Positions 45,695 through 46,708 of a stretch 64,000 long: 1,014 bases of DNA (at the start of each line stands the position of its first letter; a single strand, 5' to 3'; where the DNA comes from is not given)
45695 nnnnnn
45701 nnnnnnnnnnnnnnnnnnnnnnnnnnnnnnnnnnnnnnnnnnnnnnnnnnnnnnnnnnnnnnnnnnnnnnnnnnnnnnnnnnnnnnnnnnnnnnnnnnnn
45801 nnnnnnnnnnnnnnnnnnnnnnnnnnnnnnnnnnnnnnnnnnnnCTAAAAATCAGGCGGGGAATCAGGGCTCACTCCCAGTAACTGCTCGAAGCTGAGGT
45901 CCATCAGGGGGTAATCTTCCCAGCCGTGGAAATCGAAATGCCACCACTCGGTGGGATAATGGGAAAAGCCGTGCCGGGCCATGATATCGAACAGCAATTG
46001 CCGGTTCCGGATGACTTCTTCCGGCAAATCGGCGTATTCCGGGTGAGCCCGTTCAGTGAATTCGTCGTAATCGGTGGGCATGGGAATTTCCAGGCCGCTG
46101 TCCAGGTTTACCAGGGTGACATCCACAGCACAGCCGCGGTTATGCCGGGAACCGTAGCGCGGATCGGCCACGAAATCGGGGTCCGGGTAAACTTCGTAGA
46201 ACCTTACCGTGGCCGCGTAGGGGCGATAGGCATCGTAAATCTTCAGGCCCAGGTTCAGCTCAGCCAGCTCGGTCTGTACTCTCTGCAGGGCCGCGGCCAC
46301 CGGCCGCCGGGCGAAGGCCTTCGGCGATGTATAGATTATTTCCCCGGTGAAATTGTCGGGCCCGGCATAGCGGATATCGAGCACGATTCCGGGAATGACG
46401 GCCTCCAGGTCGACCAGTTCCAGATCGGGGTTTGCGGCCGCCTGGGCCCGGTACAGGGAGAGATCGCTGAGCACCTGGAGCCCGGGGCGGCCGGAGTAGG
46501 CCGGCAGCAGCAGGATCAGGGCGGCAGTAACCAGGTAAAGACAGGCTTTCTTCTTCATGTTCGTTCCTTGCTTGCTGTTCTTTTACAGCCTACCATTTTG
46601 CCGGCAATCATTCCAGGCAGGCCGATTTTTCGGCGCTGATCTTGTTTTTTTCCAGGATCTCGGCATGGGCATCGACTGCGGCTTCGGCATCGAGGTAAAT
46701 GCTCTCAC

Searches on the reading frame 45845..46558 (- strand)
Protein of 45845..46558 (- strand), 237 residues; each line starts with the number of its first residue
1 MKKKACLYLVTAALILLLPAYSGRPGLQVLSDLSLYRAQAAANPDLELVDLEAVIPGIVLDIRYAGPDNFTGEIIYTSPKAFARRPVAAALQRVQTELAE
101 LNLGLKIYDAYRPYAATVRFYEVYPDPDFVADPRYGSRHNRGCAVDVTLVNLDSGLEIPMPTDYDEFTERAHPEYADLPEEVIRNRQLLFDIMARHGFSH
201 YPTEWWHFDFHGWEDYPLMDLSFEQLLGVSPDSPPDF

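Call 10: search_protein_families(library=pfam, proteins=[window:45845-46558:-])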
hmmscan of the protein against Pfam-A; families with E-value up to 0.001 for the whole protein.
window:45845-46558:- (237 aa): 1 family
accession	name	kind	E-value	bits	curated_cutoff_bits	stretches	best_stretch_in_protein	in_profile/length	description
PF01427.22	Peptidase_M15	-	1.5e-34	120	27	1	46-211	3-185/199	D-ala-D-ala dipeptidase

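Call 60: find_homologous_proteins(query=window:45845-46558:-, max_evalue=1e-40)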
Query window:45845-46558:- (237 aa): 6822 proteins with E <= 1e-40 among 8000 candidates; the best 120 are listed.
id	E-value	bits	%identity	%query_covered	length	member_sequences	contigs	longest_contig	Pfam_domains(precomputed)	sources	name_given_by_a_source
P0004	1.5e-158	544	100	100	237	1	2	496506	PF01427.23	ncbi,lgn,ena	-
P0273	1.4e-133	462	87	97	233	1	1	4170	PF01427.23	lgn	-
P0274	4.1e-102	359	69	94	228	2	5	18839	PF01427.23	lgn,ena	-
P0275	5.8e-102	358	70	91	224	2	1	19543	PF01427.23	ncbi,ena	-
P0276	9.4e-102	358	69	94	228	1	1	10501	PF01427.23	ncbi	-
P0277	2.4e-101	356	68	95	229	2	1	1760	PF01427.23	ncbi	-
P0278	2.7e-101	356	68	95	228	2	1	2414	PF01427.23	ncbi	-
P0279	3.9e-101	356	71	90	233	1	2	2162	PF01427.23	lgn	-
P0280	4.8e-101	355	68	94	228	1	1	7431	PF01427.23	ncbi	-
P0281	2.8e-99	350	67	95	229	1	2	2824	PF01427.23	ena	-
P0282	7.2e-99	348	67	93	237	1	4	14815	PF01427.23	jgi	jgi:zinc D-Ala-D-Ala dipeptidase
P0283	2.1e-98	347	68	90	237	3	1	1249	PF01427.23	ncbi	-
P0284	2.2e-98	347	73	84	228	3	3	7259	PF01427.23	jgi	jgi:zinc D-Ala-D-Ala dipeptidase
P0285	1.8e-96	340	69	90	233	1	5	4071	PF01427.23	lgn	-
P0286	3.1e-93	330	63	95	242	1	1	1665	PF01427.23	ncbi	-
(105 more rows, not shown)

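Call 61: find_encoding_contigs(protein=P0275, flank=7000, max_places=2)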
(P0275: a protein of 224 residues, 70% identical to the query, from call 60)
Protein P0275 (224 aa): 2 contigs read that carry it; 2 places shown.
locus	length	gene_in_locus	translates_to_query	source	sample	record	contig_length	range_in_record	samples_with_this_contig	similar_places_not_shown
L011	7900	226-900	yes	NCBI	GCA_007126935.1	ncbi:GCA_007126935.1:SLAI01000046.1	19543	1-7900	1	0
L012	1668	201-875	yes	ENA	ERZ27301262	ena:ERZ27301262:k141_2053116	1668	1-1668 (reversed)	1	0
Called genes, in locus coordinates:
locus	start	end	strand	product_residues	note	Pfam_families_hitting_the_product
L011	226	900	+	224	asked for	PF01427:Peptidase_M15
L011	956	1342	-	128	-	PF10861:DUF2784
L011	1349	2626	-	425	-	PF05977:MFS_3, PF07690:MFS_1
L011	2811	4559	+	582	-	PF05228:CHASE4, PF00512:HisKA, PF02518:HATPase_c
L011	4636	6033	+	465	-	PF01546:Peptidase_M20 (faint), PF04389:Peptidase_M28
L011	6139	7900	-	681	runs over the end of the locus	PF22073:Cep192_D4 (weak), PF22544:HYDIN_VesB_CFA65-like_Ig, PF07610:DUF1573 (faint), PF12371:TMEM131_like_N, PF15780:ASH (weak), PF22066:Cep192_D8 (faint), PF24798:Ig-CFAP74_4th (weak), PF18962:Por_Secre_tail, +1 more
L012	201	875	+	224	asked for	PF01427:Peptidase_M15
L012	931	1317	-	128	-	PF10861:DUF2784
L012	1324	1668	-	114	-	?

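Call 62: find_encoding_contigs(protein=P0274, flank=7000, max_places=2)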
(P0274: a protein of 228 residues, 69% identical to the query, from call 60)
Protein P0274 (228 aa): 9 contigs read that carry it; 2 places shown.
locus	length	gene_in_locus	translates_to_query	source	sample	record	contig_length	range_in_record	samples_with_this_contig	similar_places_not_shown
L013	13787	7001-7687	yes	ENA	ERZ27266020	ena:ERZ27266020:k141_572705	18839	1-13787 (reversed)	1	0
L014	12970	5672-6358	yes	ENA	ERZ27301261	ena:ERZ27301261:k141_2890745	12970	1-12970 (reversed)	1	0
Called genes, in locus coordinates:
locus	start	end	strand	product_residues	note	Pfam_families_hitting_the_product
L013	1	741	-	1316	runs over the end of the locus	PF07581:Glug (faint), PF18962:Por_Secre_tail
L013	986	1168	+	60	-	-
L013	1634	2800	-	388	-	PF00149:Metallophos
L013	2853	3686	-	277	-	PF00106:adh_short, PF01370:Epimerase (weak), PF08659:KR, PF13561:adh_short_C2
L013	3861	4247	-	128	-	PF05635:23S_rRNA_IVP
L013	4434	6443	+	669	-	PF03190:Thioredox_DsbH, PF13899:Thioredoxin_7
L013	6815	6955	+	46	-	-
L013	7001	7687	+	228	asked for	PF01427:Peptidase_M15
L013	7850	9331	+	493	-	PF13426:PAS_9, PF07730:HisKA_3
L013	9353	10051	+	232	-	PF00072:Response_reg, PF00196:GerE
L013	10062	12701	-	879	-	PF13620:CarboxypepD_reg (faint), PF17210:SdrD_B (faint), PF22904:NOMO1-like_2nd (weak)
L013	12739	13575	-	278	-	-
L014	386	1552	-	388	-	PF00149:Metallophos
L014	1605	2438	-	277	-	PF00106:adh_short, PF01370:Epimerase (weak), PF08659:KR, PF13561:adh_short_C2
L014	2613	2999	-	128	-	PF05635:23S_rRNA_IVP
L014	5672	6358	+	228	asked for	PF01427:Peptidase_M15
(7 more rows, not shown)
